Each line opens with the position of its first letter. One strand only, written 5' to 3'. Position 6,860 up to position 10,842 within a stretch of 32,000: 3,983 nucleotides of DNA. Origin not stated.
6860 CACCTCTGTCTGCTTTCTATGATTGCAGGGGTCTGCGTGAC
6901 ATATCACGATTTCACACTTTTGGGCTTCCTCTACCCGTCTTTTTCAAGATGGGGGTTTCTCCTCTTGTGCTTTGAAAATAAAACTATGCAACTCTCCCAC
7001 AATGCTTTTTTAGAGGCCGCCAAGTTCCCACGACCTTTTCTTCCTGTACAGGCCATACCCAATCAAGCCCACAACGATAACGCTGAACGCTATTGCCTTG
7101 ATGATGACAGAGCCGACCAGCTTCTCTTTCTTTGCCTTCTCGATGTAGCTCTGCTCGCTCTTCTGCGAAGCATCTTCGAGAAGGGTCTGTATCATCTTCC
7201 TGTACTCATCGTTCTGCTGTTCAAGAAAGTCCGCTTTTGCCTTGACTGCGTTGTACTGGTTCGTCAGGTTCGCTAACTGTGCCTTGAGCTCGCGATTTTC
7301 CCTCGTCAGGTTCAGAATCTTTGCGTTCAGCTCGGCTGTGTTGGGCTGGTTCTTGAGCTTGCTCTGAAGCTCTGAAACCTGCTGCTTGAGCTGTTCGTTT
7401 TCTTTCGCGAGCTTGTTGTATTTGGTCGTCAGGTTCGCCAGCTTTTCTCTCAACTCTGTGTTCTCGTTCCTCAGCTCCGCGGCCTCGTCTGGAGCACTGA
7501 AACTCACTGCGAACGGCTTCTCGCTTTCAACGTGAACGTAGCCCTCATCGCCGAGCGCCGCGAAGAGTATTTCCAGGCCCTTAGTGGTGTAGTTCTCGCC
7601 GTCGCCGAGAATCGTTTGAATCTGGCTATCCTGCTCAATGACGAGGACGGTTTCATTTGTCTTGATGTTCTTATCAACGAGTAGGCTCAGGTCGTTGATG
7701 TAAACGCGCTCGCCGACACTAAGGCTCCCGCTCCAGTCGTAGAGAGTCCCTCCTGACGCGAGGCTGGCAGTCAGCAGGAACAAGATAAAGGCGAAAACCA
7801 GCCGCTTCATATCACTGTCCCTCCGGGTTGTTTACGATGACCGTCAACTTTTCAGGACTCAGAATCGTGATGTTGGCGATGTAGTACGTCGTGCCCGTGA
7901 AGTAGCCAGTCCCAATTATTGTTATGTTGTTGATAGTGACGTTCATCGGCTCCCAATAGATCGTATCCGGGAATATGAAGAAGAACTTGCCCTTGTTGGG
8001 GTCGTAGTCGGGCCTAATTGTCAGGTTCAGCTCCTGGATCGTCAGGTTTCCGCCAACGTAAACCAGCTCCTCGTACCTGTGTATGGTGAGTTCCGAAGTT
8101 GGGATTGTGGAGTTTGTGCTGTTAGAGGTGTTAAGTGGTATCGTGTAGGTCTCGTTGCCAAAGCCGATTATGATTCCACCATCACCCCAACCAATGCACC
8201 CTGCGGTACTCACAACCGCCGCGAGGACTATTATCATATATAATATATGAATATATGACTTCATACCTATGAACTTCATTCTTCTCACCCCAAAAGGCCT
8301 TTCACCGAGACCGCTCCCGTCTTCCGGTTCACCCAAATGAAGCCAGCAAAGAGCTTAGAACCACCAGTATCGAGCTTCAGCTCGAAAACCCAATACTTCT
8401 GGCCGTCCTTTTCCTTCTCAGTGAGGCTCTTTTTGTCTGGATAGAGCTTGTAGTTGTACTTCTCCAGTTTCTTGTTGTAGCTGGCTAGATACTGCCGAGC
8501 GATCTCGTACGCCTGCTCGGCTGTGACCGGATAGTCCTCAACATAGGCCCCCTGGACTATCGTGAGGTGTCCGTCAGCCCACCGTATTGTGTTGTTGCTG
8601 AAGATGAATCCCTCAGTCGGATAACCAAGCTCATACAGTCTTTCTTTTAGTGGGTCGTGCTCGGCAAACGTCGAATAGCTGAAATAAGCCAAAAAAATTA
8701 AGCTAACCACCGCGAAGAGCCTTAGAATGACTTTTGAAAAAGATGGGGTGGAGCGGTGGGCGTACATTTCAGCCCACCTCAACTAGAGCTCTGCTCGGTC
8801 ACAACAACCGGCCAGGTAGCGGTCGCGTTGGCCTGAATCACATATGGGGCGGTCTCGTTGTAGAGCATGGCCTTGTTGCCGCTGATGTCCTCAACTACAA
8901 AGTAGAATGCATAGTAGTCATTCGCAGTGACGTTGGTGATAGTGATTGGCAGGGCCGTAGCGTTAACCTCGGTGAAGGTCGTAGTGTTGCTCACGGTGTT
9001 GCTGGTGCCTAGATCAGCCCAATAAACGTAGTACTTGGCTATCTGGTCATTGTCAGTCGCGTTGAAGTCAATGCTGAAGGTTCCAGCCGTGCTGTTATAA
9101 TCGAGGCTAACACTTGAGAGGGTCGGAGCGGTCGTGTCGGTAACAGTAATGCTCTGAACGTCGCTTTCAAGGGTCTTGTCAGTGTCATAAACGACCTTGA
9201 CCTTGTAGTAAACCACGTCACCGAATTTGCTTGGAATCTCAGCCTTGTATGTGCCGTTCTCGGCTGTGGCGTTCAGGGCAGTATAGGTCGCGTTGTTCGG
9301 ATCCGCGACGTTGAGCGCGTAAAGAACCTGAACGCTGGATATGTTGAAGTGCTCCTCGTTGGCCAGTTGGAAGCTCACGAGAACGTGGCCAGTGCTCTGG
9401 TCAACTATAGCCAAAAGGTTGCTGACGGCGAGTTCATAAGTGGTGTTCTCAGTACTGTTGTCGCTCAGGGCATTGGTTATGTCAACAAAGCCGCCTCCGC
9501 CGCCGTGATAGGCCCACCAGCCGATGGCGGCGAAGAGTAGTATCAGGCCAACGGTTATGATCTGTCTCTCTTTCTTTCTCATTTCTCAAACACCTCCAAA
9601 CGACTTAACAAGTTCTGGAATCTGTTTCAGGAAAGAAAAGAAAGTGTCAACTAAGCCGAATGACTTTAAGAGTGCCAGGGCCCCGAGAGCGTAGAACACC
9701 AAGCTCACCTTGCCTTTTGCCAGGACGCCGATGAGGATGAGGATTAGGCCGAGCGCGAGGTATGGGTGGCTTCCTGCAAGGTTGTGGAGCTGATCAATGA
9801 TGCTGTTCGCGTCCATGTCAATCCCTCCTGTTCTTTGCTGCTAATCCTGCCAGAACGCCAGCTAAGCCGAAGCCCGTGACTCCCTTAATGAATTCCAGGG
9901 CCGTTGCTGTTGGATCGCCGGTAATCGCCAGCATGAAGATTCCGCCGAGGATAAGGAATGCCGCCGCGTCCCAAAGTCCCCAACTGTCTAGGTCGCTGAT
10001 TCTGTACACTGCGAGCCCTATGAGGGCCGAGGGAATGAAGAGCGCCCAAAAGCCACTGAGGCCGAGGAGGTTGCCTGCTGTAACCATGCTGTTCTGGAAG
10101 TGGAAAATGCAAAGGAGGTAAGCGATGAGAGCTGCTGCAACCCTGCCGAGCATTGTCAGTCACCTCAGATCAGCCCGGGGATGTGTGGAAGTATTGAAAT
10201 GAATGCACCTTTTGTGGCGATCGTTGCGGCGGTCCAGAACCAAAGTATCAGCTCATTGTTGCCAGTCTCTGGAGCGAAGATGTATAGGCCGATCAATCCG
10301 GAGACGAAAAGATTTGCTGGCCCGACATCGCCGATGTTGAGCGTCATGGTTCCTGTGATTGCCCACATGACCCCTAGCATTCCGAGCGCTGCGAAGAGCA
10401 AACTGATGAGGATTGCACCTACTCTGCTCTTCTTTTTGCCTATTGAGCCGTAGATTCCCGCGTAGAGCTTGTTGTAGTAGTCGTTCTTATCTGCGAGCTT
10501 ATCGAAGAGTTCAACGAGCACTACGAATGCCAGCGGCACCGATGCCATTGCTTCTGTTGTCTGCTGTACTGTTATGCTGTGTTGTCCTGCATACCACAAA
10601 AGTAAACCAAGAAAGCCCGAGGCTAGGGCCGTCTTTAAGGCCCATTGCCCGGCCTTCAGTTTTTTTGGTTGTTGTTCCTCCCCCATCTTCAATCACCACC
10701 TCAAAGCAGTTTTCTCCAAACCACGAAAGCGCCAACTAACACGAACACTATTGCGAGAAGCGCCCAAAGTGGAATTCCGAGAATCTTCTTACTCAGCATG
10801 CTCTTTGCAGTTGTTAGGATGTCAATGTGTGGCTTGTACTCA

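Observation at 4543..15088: Thirteen-gene envelope module: one HerA/FtsK/VirB4-class ATPase plus ten secreted or membrane proteins and no recognisable virion or T4SS parts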

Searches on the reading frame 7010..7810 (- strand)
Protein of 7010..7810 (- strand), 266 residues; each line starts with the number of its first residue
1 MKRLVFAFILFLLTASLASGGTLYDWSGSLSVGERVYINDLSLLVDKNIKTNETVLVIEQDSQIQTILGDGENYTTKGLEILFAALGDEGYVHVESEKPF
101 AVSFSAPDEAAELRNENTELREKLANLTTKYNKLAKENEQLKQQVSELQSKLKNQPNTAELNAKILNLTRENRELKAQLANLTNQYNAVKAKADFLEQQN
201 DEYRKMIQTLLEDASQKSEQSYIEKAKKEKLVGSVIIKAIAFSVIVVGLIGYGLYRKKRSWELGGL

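Call 5: search_protein_families(library=pfam, max_evalue=0.1, proteins=[window:7010-7810:-])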
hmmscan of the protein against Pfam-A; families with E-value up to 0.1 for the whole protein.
window:7010-7810:- (266 aa): 35 families (the best 25 are shown)
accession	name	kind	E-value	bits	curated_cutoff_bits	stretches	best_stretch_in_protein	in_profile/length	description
PF06005.17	ZapB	-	1.1e-07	32.6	31.5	2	108-154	18-64/71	Cell division protein ZapB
PF02183.23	HALZ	-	2.9e-05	24.6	28.1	1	120-152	10-42/43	Homeobox associated leucine zipper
PF03836.20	RasGAP_C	-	0.0005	20.6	26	1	160-227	33-99/137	RasGAP C-terminus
PF15294.11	Leu_zip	-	0.00069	19.7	28.2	1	109-221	134-245/275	Leucine zipper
PF05859.17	Mis12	-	0.00095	19.4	25.7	1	114-229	111-228/231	Mis12 protein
PF14992.11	TMCO5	-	0.0011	18.8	32.2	1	101-216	41-151/280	TMCO5 family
PF19220.6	Rod_CreS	-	0.0012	18.4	100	1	112-230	17-136/359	Crescentin, rod domain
PF25450.1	Rab11-FIP3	-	0.0013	19.5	31.9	1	112-155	65-108/125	Rab11-FIP3-like domain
PF04977.20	DivIC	-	0.0018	18.5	28.9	2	158-193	26-61/80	Septum formation initiator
PF13851.11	GAS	-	0.0021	17.9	32.3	1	108-219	33-141/200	Growth-arrest specific micro-tubule binding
PF00170.26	bZIP_1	-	0.0029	18.1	27.6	0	108-138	33-63/64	bZIP transcription factor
PF14662.11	KASH_CCD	-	0.0038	17.6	43.3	1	111-232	11-129/191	Coiled-coil region of CCDC155 or KASH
PF01166.23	TSC22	-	0.0058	17.2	30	1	114-147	13-46/57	TSC-22/dip/bun family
PF04340.18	DUF484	-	0.0065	16.7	24.2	1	101-241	41-176/219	Protein of unknown function, DUF484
PF10211.14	Ax_dynein_light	-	0.011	16.2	26.4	1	149-220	112-184/187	Axonemal dynein light chain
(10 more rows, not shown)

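Call 38: search_protein_families(library=phrogs, max_evalue=0.01, proteins=[window:7010-7810:-])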
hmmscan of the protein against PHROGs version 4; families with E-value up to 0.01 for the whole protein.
window:7010-7810:- (266 aa): 14 families
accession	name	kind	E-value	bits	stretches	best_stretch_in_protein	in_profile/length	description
phrog_1499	-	unknown function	7.8e-05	23.1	1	87-215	222-330/427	-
phrog_2658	-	other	0.00011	23.5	1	106-155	71-120/126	hol-like chemotaxis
phrog_77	-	DNA, RNA and nucleotide metabolism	0.00032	20.3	1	110-238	646-807/967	SbcC-like subunit of palindrome specific endonuclease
phrog_25820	-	lysis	0.00037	21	1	115-253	41-172/265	endolysin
phrog_8369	-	other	0.00066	20.8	1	112-214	68-169/192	hol-like chemotaxis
phrog_14486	-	unknown function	0.00074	19.8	1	82-234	8-143/489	-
phrog_1272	-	tail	0.0014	17.4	1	110-220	72-218/1606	tail length tape measure protein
phrog_167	-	tail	0.0025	16.5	1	111-235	141-264/1555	tail length tape measure protein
phrog_8488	-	unknown function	0.0037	18.2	0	158-199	8-49/119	-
phrog_10463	-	unknown function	0.0056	18.2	0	130-149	36-55/57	-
phrog_492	-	unknown function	0.0059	17.7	1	110-156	58-103/195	-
phrog_739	-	lysis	0.007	17.6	0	162-232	26-95/122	Rz-like spanin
phrog_1244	-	unknown function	0.0073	16.7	0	147-208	17-78/157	-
phrog_6664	-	unknown function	0.0097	17.3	0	108-179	38-94/97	-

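Call 77: search_protein_families(library=ncbifam, max_evalue=0.1, proteins=[window:7010-7810:-])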
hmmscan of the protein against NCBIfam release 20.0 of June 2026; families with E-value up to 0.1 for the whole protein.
window:7010-7810:- (266 aa): 34 families (the best 25 are shown)
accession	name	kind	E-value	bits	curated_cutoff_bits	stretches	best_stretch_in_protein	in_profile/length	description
TIGR04211.1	SH3_and_anchor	equivalog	7.5e-07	28.9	65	1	106-201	64-163/198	TIGR04211 family SH3 domain-containing protein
TIGR02168.1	SMC_prok_B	equivalog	2.8e-05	22.1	567.35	1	109-221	268-381/1181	chromosome segregation protein SMC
TIGR03185.1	DNA_S_dndD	equivalog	0.00014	20.5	245.85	1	109-251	399-544/650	DNA sulfur modification protein DndD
TIGR00344.1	alaS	equivalog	0.00018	19.9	457.05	1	108-242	702-830/847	alanine--tRNA ligase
TIGR02169.1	SMC_prok_A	equivalog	0.0002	19.2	729.4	1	112-222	831-956/1165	chromosome segregation protein SMC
NF038218.1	IcmG_DotF_IVB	equivalog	0.00025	20.8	200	1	156-240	117-202/266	type IVB secretion system protein IcmG/DotF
NF002572.0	PRK02224.1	equivalog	0.00031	19.1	1087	1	108-226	314-433/888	DNA double-strand break repair ATPase Rad50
TIGR04523.1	Mplasa_alph_rch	subfamily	0.00042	18.4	270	1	112-229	374-490/745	helix-rich protein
NF045487.1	ASRP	equivalog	0.00045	18.9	300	1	112-217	359-468/593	archaea-specific SMC-related protein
TIGR00618.1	sbcc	subfamily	0.001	17.1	478.5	1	57-231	305-478/1043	exonuclease subunit SbcC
NF003034.1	PRK03918.1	equivalog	0.0018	16.3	700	1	109-217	613-722/878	DNA double-strand break repair ATPase Rad50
TIGR03503.1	TIGR03503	hypoth_equivalog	0.0026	16.8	305.6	1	131-259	252-373/374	TIGR03503 family protein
NF045780.1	TrlF_fam_ATP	equivalog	0.0039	15.9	350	1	111-228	459-586/944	TrlF family AAA-like ATPase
NF050014.1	HpsJ_like_B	equivalog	0.004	16.9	260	1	125-251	131-250/254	hormogonium polysaccharide biosynthesis protein HpsJ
NF041035.1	Rad50_Halo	equivalog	0.006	15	1000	1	109-223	252-367/883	DNA double-strand break repair ATPase Rad50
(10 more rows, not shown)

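Call 78: search_protein_families(library=padloc, max_evalue=0.01, proteins=[window:7010-7810:-])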
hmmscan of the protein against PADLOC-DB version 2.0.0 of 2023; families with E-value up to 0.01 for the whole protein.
window:7010-7810:- (266 aa): 24 families
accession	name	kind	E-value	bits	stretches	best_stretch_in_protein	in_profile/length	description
PDLC00581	JetC3|JetC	-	4.9e-05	19.3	1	105-219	790-904/1473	DUF3584 domain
PDLC03859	LmuB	-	7.6e-05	20.1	1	95-214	374-486/611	-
PDLC02667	DndD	-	0.00017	18.5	1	112-229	379-493/657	DndD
PDLC02741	PbeC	-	0.0002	18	1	111-218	374-480/644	PbeC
PDLC00580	JetC3|JetC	-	0.00026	17.4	1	109-231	264-387/1068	DUF3584 domain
PDLC00551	JetC2|JetC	-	0.00037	16.5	1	109-221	290-404/1365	DUF3584 domain; MukB-like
PDLC02668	DndD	-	0.00038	17.6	1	114-220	380-487/659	DndD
PDLC02756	PbeC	-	0.00039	17.5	1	109-227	378-493/643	PbeC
PDLC02714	PbeC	-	0.0004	17.3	1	111-206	378-475/651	PbeC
PDLC00582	JetC3|JetC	-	0.00046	16.1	1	109-225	792-909/1472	DUF3584 domain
PDLC02740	PbeC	-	0.00054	16.9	1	114-227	377-491/648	PbeC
PDLC00553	JetC2|JetC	-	0.00059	15.8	1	114-205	744-835/1361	DUF3584 domain; MukB-like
PDLC03864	LmuB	-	0.00075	16.1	1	115-216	253-354/657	-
PDLC03811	RTasSLATT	-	0.00099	16.9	0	197-249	3-54/158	DRT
PDLC03865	LmuB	-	0.0016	14.7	1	115-227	580-695/1007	-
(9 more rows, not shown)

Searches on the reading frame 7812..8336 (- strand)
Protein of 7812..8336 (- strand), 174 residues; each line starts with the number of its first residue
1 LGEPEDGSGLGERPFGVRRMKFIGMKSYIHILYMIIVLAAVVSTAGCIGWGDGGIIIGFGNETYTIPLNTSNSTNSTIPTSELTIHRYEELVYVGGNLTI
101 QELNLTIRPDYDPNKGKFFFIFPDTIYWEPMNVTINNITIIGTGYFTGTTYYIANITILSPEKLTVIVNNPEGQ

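Call 5: search_protein_families(library=pfam, max_evalue=0.1, proteins=[window:7812-8336:-])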
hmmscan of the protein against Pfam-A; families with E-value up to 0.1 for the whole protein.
window:7812-8336:- (174 aa): 0 families

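Call 38: search_protein_families(library=phrogs, max_evalue=0.01, proteins=[window:7812-8336:-])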
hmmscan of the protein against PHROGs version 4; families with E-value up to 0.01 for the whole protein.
window:7812-8336:- (174 aa): 0 families

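Call 110: search_protein_families(library=ncbifam, max_evalue=1, proteins=[window:7812-8279:-])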
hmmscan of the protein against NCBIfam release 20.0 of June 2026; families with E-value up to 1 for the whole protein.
window:7812-8279:- (155 aa): 0 families

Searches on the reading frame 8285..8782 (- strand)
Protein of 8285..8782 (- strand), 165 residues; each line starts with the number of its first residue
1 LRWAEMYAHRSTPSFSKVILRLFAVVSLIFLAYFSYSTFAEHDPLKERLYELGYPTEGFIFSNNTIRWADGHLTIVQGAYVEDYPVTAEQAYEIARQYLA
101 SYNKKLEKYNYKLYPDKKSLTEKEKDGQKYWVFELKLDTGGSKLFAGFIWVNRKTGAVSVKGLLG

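Call 5: search_protein_families(library=pfam, max_evalue=0.1, proteins=[window:8285-8782:-])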
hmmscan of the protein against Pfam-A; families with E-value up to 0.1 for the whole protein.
window:8285-8782:- (165 aa): 1 family
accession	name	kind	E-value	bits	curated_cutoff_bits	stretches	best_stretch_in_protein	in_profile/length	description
PF03413.25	PepSY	-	0.063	14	24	0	85-158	1-56/60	Peptidase propeptide and YPEB domain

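Call 38: search_protein_families(library=phrogs, max_evalue=0.01, proteins=[window:8285-8782:-])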
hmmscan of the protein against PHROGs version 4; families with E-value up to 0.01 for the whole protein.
window:8285-8782:- (165 aa): 0 families

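Call 77: search_protein_families(library=ncbifam, max_evalue=0.1, proteins=[window:8285-8782:-])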
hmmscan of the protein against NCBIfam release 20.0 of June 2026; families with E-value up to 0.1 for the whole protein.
window:8285-8782:- (165 aa): 2 families
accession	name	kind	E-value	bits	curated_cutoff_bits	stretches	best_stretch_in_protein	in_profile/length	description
NF041749.1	Drt4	equivalog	0.0013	17.8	450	1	80-137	227-283/489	antiviral reverse transcriptase Drt4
NF005061.0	PRK06474.1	equivalog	0.054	13.4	121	1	96-143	96-142/178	hypothetical protein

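Call 78: search_protein_families(library=padloc, max_evalue=0.01, proteins=[window:8285-8782:-])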
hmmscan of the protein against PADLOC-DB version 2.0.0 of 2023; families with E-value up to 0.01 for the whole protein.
window:8285-8782:- (165 aa): 3 families
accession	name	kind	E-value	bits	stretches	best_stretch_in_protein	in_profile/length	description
PDLC02180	Drt4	-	0.0002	18.3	1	80-136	231-286/532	-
PDLC03752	Drt4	-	0.0009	16.6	1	80-137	219-275/467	DRT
PDLC02179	Drt4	-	0.0043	14.1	1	80-136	222-277/542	-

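Call 108: search_protein_families(library=pfam, alignment_id=A9, max_evalue=1)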
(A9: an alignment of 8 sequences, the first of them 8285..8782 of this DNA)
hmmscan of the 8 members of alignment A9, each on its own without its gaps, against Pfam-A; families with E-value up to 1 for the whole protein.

A. member 1, window:8285-8782:- (165 aa): 2 families
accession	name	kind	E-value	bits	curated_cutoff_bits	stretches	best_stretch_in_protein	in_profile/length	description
PF03413.25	PepSY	-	0.063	14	24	1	85-158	1-56/60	Peptidase propeptide and YPEB domain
PF13734.11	Inhibitor_I69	-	0.1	13.5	25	1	85-136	3-52/98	Spi protease inhibitor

B. families by the number of members that match (of 8 scanned): 6 families
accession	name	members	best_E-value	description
PF02880.22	PGM_PMM_III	1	0.017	Phosphoglucomutase/phosphomannomutase, alpha/beta/alpha domain III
PF03413.25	PepSY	1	0.063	Peptidase propeptide and YPEB domain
PF23529.1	Microp_apicomplexa_16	1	0.073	Apicomplexa microprotein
PF13734.11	Inhibitor_I69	1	0.1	Spi protease inhibitor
PF19388.4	DUF5963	1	0.11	Family of unknown function (DUF5963)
PF08139.17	LPAM_1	1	0.43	Prokaryotic membrane lipoprotein lipid attachment site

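Call 109: search_solved_structures(query=A9, max_evalue=10)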
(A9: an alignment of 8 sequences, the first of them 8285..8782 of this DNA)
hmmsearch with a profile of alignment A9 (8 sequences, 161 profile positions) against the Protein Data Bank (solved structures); distinct sequences matched with E-value up to 10: 3.
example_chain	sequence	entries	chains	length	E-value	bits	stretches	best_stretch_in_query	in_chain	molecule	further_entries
1uww_A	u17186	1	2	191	0.36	14.1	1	73-148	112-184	ENDOGLUCANASE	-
8iuf_4E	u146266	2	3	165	0.88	12.8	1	80-120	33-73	COXEG5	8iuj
6bl7_A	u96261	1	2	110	4.1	10.6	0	57-118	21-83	Protein STU2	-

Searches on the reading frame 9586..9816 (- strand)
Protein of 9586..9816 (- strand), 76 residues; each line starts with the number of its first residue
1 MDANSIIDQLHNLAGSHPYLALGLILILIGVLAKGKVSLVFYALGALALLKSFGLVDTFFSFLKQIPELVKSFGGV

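Call 5: search_protein_families(library=pfam, max_evalue=0.1, proteins=[window:9586-9816:-])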
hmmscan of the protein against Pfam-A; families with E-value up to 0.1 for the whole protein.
window:9586-9816:- (76 aa): 1 family
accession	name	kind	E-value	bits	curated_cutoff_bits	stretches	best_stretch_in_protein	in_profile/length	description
PF18917.5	LiaI-LiaF-like_TM1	-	0.05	14.1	27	0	39-65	5-29/42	LiaI-LiaF-like transmembrane region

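Call 38: search_protein_families(library=phrogs, max_evalue=0.01, proteins=[window:9586-9816:-])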
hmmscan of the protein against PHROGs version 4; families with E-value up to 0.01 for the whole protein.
window:9586-9816:- (76 aa): 0 families

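Call 52: search_solved_structures(query=A4, max_evalue=10)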
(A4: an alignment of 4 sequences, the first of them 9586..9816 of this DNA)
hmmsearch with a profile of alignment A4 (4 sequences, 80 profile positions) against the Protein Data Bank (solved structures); distinct sequences matched with E-value up to 10: 5.
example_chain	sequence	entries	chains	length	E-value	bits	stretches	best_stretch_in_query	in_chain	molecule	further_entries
9ay0_A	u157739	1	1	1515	0.2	15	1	26-71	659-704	Metal resistance protein YCF1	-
7mpe_A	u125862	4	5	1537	0.21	14.9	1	26-71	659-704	Metal resistance protein YCF1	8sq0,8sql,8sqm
9ayc_A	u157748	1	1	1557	0.22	14.9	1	26-71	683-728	Metal resistance protein YCF1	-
7m68_A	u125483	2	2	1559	0.22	14.9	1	26-71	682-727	Metal resistance protein YCF1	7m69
8sg4_A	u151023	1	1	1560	0.22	14.9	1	26-71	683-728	Metal resistance protein YCF1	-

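Call 110: search_protein_families(library=ncbifam, max_evalue=1, proteins=[window:9586-9816:-])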
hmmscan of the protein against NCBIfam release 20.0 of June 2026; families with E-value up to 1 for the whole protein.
window:9586-9816:- (76 aa): 0 families

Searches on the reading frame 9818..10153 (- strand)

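Call 5: search_protein_families(library=pfam, max_evalue=0.1, proteins=[window:9818-10153:-])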
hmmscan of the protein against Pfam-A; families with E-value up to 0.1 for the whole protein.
window:9818-10153:- (111 aa): 0 families

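Call 38: search_protein_families(library=phrogs, max_evalue=0.01, proteins=[window:9818-10153:-])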
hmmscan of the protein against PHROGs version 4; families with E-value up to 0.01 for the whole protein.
window:9818-10153:- (111 aa): 0 families

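Call 110: search_protein_families(library=ncbifam, max_evalue=1, proteins=[window:9818-10153:-])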
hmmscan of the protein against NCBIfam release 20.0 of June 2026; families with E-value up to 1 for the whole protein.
window:9818-10153:- (111 aa): 1 family
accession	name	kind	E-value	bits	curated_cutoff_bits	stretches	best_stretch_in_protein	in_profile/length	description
NF008868.0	PRK11903.1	equivalog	0.11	11.1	444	1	43-86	147-189/521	3,4-dehydroadipyl-CoA semialdehyde dehydrogenase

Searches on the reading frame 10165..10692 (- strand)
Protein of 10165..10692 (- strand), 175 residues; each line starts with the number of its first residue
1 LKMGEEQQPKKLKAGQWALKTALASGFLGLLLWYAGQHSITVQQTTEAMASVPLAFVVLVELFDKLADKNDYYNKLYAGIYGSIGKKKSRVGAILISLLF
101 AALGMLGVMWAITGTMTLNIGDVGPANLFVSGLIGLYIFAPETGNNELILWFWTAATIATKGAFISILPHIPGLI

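Call 5: search_protein_families(library=pfam, max_evalue=0.1, proteins=[window:10165-10692:-])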
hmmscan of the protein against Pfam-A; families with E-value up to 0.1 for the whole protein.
window:10165-10692:- (175 aa): 0 families

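Call 38: search_protein_families(library=phrogs, max_evalue=0.01, proteins=[window:10165-10692:-])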
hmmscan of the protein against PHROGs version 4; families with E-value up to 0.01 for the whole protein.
window:10165-10692:- (175 aa): 0 families

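Call 53: search_solved_structures(query=A5, max_evalue=10)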
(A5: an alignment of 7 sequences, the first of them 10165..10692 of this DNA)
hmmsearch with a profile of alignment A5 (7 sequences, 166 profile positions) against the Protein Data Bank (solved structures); distinct sequences matched with E-value up to 10: 1.
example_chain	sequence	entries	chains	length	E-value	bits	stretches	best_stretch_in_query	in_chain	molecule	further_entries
2kzh_A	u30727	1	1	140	0.66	13.1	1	17-98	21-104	Tryptophan biosynthesis protein trpCF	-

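Call 77: search_protein_families(library=ncbifam, max_evalue=0.1, proteins=[window:10165-10692:-])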
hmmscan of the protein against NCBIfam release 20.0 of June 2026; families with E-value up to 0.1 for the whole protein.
window:10165-10692:- (175 aa): 0 families

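Call 78: search_protein_families(library=padloc, max_evalue=0.01, proteins=[window:10165-10692:-])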
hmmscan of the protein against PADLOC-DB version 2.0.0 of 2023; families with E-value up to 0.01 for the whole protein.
window:10165-10692:- (175 aa): 0 families

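Call 110: search_protein_families(library=ncbifam, max_evalue=1, proteins=[window:10165-10692:-])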
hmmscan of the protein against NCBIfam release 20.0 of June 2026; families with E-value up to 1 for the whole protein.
window:10165-10692:- (175 aa): 1 family
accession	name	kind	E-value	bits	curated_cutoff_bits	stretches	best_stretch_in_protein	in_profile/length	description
NF007968.0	PRK10692.1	equivalog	0.73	10.4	108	0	11-38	35-62/91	stress-induced protein YchH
